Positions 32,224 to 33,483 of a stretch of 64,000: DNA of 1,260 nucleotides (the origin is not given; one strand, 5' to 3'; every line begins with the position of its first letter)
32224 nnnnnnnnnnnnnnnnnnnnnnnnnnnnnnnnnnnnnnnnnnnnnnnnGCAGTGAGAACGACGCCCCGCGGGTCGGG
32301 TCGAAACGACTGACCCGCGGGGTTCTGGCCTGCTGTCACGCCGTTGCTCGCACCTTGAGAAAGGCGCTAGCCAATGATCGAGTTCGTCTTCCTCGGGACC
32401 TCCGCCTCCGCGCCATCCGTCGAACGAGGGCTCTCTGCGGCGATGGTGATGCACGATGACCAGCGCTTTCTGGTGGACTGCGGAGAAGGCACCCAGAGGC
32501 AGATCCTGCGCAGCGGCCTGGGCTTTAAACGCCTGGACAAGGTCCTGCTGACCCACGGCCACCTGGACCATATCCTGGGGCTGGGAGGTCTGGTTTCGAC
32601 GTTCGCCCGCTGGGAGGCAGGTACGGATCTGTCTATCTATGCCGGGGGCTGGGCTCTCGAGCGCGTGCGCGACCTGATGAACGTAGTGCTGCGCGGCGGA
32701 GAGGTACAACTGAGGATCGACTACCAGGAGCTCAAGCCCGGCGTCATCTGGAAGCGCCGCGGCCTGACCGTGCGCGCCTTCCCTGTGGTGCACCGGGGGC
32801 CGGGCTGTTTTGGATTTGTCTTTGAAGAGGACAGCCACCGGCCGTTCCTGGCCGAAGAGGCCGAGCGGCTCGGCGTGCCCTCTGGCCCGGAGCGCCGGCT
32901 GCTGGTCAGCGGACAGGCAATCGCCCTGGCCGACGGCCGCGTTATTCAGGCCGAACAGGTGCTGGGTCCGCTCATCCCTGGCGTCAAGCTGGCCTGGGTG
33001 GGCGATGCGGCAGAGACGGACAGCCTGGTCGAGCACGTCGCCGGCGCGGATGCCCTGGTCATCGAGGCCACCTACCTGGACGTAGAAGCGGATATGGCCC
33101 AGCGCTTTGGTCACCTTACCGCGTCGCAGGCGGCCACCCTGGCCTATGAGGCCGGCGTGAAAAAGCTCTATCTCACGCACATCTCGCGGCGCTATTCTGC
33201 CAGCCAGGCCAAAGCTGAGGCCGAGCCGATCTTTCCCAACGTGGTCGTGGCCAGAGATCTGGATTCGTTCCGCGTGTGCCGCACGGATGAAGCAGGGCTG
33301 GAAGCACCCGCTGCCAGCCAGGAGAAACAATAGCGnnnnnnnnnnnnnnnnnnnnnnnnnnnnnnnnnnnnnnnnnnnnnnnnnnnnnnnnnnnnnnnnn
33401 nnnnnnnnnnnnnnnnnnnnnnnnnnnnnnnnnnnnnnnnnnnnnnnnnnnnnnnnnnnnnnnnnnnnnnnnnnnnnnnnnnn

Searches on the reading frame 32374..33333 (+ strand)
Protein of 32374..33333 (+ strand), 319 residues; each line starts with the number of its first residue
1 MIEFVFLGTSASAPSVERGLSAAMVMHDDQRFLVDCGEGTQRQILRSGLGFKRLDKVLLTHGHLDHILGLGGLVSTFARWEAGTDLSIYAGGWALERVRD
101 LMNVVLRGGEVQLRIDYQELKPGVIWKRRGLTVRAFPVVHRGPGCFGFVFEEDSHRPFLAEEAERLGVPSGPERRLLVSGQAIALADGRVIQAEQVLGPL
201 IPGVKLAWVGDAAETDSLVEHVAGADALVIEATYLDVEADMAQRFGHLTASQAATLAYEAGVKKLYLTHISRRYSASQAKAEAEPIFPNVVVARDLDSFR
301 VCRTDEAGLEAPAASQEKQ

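Call 3: search_protein_families(library=pfam, proteins=[window:32374-33333:+], max_evalue=0.01)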
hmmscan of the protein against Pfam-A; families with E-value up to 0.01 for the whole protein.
window:32374-33333:+ (319 aa): 4 families
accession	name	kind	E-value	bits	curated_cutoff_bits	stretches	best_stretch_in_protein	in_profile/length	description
PF12706.13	Lactamase_B_2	-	8.7e-23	81.4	27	2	31-156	2-136/200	Beta-lactamase superfamily domain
PF00753.33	Lactamase_B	-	1.6e-12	48.2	22.7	1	21-77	6-67/196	Metallo-beta-lactamase superfamily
PF13691.12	Lactamase_B_4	-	2.3e-07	30.8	27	1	22-69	14-63/63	tRNase Z endonuclease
PF23023.1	Anti-Pycsar_Apyc1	-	0.0018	18.2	50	1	22-74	22-74/250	Anti-Pycsar protein Apyc1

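Call 4: search_protein_families(library=ncbifam, proteins=[window:32374-33333:+], max_evalue=0.01)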
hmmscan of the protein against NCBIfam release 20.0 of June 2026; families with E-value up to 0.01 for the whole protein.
window:32374-33333:+ (319 aa): 18 families
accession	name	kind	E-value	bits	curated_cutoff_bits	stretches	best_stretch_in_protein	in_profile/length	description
TIGR02651.1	RNase_Z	equivalog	6.4e-78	261.9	292.95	1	4-300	2-301/302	ribonuclease Z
NF000801.0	PRK00055.1-3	equivalog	2.5e-74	250.1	252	1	1-301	1-303/307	ribonuclease Z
NF000800.0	PRK00055.1-1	equivalog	2.2e-51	174.7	398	1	3-301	2-305/305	ribonuclease Z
NF000805.0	PRK00055.2-3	equivalog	2.3e-49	168.3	416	1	3-303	5-302/307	ribonuclease Z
TIGR02649.1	true_RNase_BN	exception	5.7e-43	147.1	563.7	1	3-301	1-304/304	ribonuclease BN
NF000804.0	PRK00055.2-1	equivalog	1.6e-31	109.5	402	2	147-304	147-302/306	ribonuclease Z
NF002558.0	PRK02126.1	subfamily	3.9e-27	95.1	315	2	119-281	141-324/345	ribonuclease Z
NF000806.0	PRK00055.2-4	equivalog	2.9e-19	69.4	363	1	1-76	1-76/280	ribonuclease Z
NF002553.0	PRK02113.1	equivalog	4.9e-16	58.9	386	1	17-141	32-152/252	MBL fold metallo-hydrolase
NF041851.1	cyc_nuc_deg_phdiest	equivalog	1e-15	57.8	400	2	203-288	155-239/253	cyclic nucleotide-degrading phosphodiesterase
NF041257.1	GntH_guanitoxin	equivalog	5.6e-14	51.8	333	1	5-88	16-103/374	guanitoxin biosynthesis MBL fold metallo-hydrolase GntH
NF038231.1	MBL_Geo_Pelo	equivalog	1.3e-11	44.6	360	1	13-110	27-120/250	GPMC system MBL fold metallohydrolase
TIGR02650.1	RNase_Z_T_toga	equivalog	3.2e-10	39.7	507.05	2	20-75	9-61/277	ribonuclease Z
TIGR03307.1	PhnP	equivalog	1.2e-08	34.6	272.25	1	13-156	30-156/249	phosphonate metabolism protein PhnP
NF045584.1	cas14_MBL_CASP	equivalog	0.00024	19.6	800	1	23-67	17-64/612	type VII CRISPR-associated protein Cas14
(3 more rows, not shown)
